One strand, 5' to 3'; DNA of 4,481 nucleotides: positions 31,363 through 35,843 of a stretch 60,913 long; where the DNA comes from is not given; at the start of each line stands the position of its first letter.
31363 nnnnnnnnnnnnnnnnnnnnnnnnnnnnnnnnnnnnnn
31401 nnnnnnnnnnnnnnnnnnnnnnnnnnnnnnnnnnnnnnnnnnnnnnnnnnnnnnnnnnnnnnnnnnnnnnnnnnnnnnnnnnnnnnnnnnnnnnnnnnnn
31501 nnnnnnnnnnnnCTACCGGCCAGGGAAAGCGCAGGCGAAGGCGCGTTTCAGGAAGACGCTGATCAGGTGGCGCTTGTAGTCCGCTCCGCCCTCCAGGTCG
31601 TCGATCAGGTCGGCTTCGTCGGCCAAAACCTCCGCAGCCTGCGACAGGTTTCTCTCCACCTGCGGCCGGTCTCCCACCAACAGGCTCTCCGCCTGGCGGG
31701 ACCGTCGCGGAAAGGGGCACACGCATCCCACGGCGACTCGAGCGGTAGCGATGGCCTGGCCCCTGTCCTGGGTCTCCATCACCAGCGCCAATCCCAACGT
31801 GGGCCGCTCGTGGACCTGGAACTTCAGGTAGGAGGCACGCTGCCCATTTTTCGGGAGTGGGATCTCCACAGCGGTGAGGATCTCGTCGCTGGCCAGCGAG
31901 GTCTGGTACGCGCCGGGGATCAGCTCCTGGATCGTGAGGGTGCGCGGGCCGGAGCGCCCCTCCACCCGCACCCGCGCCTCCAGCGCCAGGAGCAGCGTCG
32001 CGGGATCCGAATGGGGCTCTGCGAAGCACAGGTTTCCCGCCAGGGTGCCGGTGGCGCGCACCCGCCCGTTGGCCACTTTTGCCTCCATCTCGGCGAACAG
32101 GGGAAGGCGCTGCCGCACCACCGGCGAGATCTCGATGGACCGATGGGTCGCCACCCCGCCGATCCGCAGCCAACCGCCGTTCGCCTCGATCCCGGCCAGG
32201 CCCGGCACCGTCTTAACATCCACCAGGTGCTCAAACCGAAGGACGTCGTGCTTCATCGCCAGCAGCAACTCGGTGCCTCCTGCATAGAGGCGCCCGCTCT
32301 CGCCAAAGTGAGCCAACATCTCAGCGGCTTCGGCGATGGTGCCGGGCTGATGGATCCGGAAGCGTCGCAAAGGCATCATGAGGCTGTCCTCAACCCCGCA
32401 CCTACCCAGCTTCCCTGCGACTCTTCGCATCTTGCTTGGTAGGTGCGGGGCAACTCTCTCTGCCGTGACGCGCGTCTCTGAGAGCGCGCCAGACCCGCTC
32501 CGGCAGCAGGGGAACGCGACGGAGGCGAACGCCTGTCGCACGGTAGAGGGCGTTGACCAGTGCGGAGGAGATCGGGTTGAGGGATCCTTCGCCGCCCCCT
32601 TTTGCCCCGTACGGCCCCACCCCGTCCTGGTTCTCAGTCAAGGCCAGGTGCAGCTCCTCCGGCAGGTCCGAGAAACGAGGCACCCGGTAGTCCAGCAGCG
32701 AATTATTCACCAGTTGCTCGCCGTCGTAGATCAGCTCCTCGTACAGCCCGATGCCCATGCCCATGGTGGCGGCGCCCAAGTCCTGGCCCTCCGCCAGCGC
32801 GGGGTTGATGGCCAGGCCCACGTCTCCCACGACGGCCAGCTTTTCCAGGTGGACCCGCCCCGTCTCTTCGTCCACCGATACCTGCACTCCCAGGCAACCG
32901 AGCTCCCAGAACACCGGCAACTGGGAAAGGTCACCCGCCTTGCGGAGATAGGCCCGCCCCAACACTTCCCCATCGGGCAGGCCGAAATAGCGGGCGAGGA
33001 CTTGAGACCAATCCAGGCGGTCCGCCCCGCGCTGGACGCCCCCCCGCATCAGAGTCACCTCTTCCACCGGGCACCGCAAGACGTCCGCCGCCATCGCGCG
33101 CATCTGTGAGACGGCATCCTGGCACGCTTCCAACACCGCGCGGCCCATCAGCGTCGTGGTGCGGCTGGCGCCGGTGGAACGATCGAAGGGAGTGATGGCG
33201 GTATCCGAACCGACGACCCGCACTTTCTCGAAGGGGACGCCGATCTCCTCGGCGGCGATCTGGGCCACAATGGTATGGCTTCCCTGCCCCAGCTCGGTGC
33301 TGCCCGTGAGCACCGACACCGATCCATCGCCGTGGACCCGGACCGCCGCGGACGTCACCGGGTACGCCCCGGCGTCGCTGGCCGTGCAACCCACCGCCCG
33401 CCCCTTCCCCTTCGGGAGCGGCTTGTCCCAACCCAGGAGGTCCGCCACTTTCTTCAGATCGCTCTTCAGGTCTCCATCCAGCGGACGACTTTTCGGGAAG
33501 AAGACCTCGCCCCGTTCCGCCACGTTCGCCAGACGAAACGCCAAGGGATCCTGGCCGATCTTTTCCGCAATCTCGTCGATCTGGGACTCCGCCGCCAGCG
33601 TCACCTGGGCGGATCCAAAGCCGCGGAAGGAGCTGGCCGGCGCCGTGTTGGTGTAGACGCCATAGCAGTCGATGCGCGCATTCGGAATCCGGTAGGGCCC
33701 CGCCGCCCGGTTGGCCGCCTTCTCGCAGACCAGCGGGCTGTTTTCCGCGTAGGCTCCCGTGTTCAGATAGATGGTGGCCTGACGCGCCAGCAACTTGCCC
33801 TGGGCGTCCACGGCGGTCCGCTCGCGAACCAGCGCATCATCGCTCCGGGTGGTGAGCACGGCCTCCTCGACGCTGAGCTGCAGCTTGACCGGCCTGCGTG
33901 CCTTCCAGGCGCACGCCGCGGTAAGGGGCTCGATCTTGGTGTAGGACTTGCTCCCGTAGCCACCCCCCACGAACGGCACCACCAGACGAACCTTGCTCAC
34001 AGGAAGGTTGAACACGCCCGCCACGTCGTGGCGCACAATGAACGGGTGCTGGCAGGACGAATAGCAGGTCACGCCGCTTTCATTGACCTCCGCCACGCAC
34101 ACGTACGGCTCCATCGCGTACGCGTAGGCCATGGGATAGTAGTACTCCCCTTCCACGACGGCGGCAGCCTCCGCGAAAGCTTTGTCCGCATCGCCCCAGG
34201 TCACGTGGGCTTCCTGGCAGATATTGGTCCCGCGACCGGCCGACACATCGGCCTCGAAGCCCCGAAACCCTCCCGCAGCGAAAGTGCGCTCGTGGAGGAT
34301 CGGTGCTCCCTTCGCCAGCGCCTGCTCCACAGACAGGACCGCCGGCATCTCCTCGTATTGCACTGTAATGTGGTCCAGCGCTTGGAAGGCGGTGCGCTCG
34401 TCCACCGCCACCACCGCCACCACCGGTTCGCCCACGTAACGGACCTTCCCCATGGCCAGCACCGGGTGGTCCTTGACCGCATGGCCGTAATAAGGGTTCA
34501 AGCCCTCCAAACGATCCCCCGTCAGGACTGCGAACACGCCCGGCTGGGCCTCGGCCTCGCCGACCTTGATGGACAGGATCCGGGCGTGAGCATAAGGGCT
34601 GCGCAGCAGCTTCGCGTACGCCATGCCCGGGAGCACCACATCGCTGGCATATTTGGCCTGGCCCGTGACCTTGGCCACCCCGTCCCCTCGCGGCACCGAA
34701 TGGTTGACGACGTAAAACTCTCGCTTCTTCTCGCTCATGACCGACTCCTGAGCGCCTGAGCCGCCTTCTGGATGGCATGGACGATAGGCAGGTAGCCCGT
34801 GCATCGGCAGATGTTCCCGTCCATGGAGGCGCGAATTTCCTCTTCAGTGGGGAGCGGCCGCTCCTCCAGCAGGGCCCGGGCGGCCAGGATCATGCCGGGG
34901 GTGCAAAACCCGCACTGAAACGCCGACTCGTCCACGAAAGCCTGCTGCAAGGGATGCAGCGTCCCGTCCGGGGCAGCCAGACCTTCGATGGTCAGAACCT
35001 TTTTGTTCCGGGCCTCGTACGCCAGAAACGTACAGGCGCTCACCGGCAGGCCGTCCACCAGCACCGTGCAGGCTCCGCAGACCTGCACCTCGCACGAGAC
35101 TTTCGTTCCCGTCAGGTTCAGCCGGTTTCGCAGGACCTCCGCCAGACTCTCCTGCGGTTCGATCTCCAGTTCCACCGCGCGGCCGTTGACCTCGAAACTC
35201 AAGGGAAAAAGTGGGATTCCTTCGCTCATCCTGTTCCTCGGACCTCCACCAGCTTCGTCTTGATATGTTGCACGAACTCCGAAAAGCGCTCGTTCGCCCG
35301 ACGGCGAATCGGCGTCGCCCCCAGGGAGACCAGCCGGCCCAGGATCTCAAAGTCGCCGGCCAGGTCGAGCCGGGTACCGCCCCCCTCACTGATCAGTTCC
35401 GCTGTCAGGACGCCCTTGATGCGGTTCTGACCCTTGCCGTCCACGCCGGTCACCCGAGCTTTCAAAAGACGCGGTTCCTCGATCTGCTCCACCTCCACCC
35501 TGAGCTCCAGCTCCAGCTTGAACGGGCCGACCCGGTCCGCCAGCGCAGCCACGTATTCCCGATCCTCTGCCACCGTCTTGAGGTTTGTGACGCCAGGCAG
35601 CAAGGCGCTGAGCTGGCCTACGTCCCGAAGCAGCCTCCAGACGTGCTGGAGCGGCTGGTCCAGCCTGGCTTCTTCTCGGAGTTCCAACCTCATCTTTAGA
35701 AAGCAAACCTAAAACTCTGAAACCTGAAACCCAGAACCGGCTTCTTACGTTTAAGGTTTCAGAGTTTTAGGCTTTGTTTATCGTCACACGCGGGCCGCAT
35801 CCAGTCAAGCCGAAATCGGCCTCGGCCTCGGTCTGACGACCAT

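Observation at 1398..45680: Four paralogues (five domain copies) of an uncharacterised exported protein family scattered through the island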

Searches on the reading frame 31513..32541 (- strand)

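Call 17: search_protein_families(library=pfam, proteins=[window:31513-32541:-], max_evalue=0.001)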
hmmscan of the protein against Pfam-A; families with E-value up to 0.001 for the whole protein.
window:31513-32541:- (342 aa): 2 families
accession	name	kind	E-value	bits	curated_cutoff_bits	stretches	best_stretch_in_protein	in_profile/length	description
PF00941.27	FAD_binding_5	-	6.5e-43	146.9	27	1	60-229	2-169/170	FAD binding domain in molybdopterin dehydrogenase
PF03450.22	CO_deh_flav_C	-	1.1e-12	48.4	25.5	1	248-336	15-100/102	CO dehydrogenase flavoprotein C-terminal domain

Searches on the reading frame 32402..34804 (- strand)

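Call 17: search_protein_families(library=pfam, proteins=[window:32402-34804:-], max_evalue=0.001)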
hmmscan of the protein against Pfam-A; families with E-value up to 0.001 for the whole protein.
window:32402-34804:- (800 aa): 3 families
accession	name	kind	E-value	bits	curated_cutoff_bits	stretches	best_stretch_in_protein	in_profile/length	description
PF02738.23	MoCoBD_1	-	3.1e-71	239.7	27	1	192-428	6-244/244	Molybdopterin cofactor-binding domain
PF20256.3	MoCoBD_2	-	7.1e-64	216.5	27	1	466-715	26-283/283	Molybdopterin cofactor-binding domain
PF01315.27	Ald_Xan_dh_C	-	1.5e-28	99.7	31.3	1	47-153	1-109/110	Aldehyde oxidase and xanthine dehydrogenase, a/b hammerhead domain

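Call 75: search_protein_families(library=ncbifam, proteins=[window:32402-34804:-], max_evalue=0.001)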
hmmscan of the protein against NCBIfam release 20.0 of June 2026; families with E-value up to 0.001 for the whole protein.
window:32402-34804:- (800 aa): 13 families
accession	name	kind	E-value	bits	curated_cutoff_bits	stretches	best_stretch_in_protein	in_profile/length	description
TIGR03194.1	4hydrxCoA_A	equivalog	3.1e-150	502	994.55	1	37-775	1-746/746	4-hydroxybenzoyl-CoA reductase subunit alpha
NF043082.1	XdhA_XDHase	equivalog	3.4e-143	478.5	780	1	34-778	2-755/758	xanthine dehydrogenase subunit XdhA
NF007426.0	PRK09970.1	equivalog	1.1e-136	456.8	916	1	31-777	4-757/761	xanthine dehydrogenase molybdenum-binding subunit XdhA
TIGR03196.1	pucD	equivalog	3.9e-121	405.8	783.65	2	33-484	3-428/763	xanthine dehydrogenase subunit D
NF041018.1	glyceraldDH_alpha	equivalog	6.4e-114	381.9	790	1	33-772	3-741/741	glyceraldehyde dehydrogenase subunit alpha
TIGR03311.1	Se_dep_XDH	equivalog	3.4e-104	349.6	830.45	2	32-568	161-678/848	selenium-dependent xanthine dehydrogenase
NF045668.1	pterin_aldehy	equivalog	3e-96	323.4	1100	2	19-569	161-719/905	molybdopterin-dependent aldehyde oxidoreductase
NF040766.1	CODH_aero_grp5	exception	1.9e-95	320.7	950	2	34-594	6-579/785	aerobic carbon-monoxide dehydrogenase large subunit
TIGR03313.1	Se_sel_red_Mo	hypoth_equivalog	5.6e-87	292.4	1101.9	1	22-775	157-949/951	molybdopterin-dependent oxidoreductase Mo/Fe-S-binding subunit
TIGR02965.1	xanthine_xdhB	equivalog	7.5e-86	288.9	849.5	2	39-430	7-377/758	xanthine dehydrogenase molybdopterin binding subunit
NF041671.1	peri_hyde_PaoC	equivalog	4.1e-85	286.6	1180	1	29-775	14-731/735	aldehyde oxidoreductase molybdenum-binding subunit PaoC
TIGR02416.1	CO_dehy_Mo_lg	equivalog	5.1e-77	259.7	991.15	2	46-433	6-399/770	aerobic carbon-monoxide dehydrogenase large subunit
TIGR02969.1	mam_aldehyde_ox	subfamily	1.8e-59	201.3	1912.3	3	197-428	711-947/1330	aldehyde oxidase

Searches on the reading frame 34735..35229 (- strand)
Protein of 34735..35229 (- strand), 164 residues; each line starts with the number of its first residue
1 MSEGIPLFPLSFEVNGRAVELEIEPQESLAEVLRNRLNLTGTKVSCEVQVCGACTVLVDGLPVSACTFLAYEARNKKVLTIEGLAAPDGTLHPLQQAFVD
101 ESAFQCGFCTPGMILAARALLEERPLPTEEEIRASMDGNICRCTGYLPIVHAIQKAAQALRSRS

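Call 17: search_protein_families(library=pfam, proteins=[window:34735-35229:-], max_evalue=0.001)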
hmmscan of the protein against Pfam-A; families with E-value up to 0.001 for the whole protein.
window:34735-35229:- (164 aa): 3 families
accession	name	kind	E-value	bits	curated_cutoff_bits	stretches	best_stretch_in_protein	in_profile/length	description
PF01799.25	Fer2_2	-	3.7e-34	117.1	30.3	1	80-154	1-75/75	[2Fe-2S] binding domain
PF00111.32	Fer2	-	6.8e-09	36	21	1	12-61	1-51/77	2Fe-2S iron-sulfur cluster binding domain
PF13085.11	Fer2_3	-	6e-07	29.9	27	1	43-89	49-84/107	2Fe-2S iron-sulfur cluster binding domain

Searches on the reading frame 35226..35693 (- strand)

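Call 17: search_protein_families(library=pfam, proteins=[window:35226-35693:-], max_evalue=0.001)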
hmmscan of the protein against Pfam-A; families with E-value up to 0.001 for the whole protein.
window:35226-35693:- (155 aa): 3 families
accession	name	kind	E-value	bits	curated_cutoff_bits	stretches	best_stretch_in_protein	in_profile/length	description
PF06240.19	COXG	-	2.5e-15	56.8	22.2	1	10-148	4-139/140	Carbon monoxide dehydrogenase subunit G (CoxG)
PF10604.15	Polyketide_cyc2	-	3.8e-08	34.2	27.4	1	5-147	4-140/142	Polyketide cyclase / dehydrase and lipid transport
PF03364.25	Polyketide_cyc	-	9.9e-07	29.5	23.4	1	12-139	2-123/126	Polyketide cyclase / dehydrase and lipid transport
